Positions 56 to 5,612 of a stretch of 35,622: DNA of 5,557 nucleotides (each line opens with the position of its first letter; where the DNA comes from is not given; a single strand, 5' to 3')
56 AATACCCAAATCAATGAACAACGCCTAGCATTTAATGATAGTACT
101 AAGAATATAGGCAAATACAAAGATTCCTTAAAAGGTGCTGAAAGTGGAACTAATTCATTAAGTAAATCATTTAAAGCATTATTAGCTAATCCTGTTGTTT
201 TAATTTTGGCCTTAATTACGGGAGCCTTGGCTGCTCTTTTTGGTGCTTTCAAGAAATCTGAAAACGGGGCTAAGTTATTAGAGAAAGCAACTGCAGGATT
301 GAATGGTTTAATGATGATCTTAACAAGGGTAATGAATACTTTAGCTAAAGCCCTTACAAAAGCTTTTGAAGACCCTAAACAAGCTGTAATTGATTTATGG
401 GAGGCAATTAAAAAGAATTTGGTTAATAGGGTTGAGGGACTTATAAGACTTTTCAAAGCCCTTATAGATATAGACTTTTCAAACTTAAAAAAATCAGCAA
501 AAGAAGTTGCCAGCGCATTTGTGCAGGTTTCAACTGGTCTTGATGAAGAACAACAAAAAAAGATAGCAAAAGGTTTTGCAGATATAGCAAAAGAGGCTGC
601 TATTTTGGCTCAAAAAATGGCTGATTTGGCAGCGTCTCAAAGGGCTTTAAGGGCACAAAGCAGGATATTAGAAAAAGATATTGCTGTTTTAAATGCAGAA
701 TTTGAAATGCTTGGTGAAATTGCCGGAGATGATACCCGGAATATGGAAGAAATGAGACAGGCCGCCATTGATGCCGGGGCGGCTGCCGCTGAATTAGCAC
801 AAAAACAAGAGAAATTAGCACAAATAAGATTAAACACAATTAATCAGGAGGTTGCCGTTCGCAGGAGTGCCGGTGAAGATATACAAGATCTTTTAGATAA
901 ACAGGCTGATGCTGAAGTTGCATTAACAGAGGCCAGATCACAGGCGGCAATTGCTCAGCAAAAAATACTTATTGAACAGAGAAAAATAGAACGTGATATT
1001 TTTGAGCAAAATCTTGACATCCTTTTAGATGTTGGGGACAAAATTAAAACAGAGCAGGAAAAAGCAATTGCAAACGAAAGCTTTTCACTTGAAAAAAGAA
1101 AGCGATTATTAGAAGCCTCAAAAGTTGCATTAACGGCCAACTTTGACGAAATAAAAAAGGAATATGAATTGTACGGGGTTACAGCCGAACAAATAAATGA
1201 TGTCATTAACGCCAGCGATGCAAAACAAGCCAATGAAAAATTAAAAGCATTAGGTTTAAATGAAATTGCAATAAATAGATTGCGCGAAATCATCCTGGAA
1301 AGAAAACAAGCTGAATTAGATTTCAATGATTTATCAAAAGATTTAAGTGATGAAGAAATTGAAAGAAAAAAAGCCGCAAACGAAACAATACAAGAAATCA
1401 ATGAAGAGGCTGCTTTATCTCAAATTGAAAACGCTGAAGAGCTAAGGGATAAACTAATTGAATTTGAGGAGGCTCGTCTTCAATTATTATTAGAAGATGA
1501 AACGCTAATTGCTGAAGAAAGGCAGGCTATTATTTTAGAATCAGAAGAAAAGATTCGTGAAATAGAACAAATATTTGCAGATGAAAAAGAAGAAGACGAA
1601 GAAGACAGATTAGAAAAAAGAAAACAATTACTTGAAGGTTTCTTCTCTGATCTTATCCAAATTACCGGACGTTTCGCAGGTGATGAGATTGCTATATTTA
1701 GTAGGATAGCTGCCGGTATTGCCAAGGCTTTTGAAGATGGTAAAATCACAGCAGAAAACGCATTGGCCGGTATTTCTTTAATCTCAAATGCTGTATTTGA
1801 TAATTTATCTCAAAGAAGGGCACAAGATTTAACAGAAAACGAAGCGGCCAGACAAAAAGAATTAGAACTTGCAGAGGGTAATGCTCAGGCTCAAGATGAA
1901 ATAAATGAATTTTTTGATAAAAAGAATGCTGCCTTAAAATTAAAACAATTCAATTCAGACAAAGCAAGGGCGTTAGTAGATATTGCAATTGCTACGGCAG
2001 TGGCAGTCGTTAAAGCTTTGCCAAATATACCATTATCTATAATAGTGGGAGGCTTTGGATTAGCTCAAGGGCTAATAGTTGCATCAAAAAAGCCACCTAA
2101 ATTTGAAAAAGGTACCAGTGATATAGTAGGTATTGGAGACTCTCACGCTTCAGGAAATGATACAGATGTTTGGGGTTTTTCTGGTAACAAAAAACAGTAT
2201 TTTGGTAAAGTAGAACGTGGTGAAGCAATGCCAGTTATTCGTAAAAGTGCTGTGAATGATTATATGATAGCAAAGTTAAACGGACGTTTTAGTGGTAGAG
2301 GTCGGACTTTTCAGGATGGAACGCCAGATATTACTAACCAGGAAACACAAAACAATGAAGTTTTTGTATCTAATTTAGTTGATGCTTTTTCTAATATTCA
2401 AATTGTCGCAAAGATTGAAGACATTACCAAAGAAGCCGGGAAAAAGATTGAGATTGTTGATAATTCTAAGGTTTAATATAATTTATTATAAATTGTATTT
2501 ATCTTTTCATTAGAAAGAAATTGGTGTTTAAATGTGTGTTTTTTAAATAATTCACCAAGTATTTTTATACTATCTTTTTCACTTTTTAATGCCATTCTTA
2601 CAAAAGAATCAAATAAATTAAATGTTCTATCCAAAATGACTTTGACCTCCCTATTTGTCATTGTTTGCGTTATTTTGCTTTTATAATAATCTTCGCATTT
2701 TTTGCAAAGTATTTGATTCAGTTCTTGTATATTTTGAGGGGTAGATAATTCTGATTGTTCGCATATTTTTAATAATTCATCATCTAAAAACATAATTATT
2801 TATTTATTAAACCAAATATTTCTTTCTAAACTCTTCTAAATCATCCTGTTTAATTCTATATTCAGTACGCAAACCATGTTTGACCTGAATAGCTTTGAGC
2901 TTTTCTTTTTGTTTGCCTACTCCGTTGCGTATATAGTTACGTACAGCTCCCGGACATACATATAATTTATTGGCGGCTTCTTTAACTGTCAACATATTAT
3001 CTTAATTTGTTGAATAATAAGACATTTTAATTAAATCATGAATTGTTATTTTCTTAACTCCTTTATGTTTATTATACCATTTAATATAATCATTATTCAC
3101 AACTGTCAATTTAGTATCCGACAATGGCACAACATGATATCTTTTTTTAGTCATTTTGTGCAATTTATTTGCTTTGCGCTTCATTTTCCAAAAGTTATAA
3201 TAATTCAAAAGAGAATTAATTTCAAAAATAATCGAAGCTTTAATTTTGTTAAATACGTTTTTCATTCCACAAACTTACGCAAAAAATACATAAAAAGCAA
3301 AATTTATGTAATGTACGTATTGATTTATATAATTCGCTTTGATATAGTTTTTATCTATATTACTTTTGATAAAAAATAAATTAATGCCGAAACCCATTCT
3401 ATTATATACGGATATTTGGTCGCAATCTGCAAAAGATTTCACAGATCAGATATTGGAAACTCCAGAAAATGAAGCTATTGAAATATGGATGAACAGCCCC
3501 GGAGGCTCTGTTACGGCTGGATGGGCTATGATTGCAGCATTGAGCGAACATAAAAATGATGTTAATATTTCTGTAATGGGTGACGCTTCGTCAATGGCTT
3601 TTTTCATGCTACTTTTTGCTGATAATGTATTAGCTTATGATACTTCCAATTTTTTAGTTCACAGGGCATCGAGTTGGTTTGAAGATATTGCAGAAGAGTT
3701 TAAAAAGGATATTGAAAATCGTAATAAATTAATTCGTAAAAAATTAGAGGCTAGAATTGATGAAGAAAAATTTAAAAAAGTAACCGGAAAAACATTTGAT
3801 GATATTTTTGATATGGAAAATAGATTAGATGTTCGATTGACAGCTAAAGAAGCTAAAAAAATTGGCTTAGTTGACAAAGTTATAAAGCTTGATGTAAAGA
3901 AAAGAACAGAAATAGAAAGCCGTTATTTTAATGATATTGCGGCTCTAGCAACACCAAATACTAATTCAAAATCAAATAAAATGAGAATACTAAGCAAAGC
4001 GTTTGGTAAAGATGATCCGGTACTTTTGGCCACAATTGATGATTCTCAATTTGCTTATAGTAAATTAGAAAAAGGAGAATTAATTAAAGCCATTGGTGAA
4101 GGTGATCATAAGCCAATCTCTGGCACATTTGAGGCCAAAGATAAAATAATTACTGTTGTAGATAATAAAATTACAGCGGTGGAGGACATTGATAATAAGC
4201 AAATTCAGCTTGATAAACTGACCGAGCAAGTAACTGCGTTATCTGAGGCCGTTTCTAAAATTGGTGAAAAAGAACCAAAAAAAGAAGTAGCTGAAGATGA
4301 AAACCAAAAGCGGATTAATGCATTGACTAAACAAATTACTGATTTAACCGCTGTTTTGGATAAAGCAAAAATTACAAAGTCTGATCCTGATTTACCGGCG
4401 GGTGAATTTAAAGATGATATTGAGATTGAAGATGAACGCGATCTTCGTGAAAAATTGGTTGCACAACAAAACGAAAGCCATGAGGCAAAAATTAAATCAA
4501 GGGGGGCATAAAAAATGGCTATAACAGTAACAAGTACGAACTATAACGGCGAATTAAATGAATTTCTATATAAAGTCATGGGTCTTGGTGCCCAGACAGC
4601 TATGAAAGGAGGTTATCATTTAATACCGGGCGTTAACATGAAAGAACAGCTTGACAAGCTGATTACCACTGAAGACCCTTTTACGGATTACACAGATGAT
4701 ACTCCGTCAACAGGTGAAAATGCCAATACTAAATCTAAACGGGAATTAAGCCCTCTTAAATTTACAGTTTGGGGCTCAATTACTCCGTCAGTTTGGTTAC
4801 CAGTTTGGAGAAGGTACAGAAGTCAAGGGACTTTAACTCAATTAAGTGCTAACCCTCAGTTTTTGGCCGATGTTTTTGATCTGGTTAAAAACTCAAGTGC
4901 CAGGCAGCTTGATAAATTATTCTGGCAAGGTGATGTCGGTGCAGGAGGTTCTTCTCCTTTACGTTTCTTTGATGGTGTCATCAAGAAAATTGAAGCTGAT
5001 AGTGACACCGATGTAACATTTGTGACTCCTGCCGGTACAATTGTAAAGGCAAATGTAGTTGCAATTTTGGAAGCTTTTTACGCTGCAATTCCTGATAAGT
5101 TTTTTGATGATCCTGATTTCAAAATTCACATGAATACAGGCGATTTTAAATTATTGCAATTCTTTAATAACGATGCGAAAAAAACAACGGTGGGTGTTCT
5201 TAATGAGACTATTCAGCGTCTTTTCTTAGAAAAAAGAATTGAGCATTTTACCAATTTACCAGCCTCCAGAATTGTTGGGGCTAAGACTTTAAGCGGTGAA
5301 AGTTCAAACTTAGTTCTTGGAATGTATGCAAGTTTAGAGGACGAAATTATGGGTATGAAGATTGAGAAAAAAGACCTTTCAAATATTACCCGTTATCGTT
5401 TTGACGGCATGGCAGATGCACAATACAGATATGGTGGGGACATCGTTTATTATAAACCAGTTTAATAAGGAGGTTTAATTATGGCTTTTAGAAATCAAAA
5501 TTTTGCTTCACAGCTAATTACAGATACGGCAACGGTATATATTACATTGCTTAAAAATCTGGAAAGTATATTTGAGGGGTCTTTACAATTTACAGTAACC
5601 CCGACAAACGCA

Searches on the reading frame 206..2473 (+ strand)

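Call 30: search_protein_families(library=phrogs, proteins=[window:206-2473:+], max_evalue=0.0001)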
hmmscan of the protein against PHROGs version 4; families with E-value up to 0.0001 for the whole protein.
window:206-2473:+ (756 aa): 3 families
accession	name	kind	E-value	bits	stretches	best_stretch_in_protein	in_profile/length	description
phrog_20660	-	tail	6.4e-16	58.9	2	2-115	229-341/1106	tail length tape measure protein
phrog_21537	-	head and packaging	2.6e-09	37.3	1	14-319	161-456/682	virion structural protein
phrog_33615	-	unknown function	8.9e-09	34.6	1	378-637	964-1237/1395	-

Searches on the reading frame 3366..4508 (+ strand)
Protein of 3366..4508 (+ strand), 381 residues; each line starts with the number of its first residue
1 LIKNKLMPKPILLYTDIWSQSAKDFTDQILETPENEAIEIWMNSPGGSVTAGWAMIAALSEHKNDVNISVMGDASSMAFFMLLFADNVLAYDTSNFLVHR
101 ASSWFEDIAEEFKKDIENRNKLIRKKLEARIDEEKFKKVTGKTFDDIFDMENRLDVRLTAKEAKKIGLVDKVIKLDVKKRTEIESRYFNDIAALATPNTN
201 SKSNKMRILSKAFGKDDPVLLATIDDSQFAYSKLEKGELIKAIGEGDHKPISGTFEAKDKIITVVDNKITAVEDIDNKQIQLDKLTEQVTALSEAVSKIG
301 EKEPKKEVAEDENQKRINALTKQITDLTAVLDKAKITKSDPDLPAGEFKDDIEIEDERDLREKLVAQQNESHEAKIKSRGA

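Call 30: search_protein_families(library=phrogs, proteins=[window:3366-4508:+], max_evalue=0.0001)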
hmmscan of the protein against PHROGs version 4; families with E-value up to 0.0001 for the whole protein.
window:3366-4508:+ (381 aa): 9 families
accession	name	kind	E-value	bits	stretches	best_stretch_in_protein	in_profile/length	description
phrog_94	-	head and packaging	1.7e-26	94.9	1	18-326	100-329/622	head maturation protease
phrog_2976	-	head and packaging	1.1e-20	75.7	1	10-346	22-359/394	head maturation protease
phrog_133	-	head and packaging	5.7e-19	69.2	1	11-247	22-189/668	head maturation protease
phrog_1684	-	head and packaging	1.7e-13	51.7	1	30-182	67-212/284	head maturation protease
phrog_1827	-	other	1e-12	48.8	1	30-125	47-142/202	ATP-dependent protease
phrog_3348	-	unknown function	6.6e-10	39.8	1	11-180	40-204/386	-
phrog_53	-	head and packaging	4.7e-07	30.3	1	14-345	101-433/583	head maturation protease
phrog_5410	-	other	9.8e-06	26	1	26-104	46-124/323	ATP-dependent protease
phrog_13984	-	unknown function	1.4e-05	26.2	1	16-93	39-118/123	-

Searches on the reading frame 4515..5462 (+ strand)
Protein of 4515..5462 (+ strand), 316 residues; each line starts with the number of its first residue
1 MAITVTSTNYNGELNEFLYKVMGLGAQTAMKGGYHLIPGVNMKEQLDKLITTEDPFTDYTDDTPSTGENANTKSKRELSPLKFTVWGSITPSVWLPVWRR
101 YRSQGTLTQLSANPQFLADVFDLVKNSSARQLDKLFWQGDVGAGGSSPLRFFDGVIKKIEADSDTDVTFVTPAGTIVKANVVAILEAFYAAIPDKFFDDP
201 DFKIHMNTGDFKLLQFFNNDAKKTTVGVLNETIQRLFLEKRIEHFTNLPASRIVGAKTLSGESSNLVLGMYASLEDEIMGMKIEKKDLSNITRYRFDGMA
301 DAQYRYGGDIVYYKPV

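Call 30: search_protein_families(library=phrogs, proteins=[window:4515-5462:+], max_evalue=0.0001)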
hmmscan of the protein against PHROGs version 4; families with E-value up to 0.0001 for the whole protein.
window:4515-5462:+ (316 aa): 2 families
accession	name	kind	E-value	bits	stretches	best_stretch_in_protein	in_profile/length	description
phrog_11320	-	unknown function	1.4e-26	94.2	1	1-314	2-305/324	-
phrog_1623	-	head and packaging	4.5e-05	23.9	0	115-210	117-205/305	virion structural protein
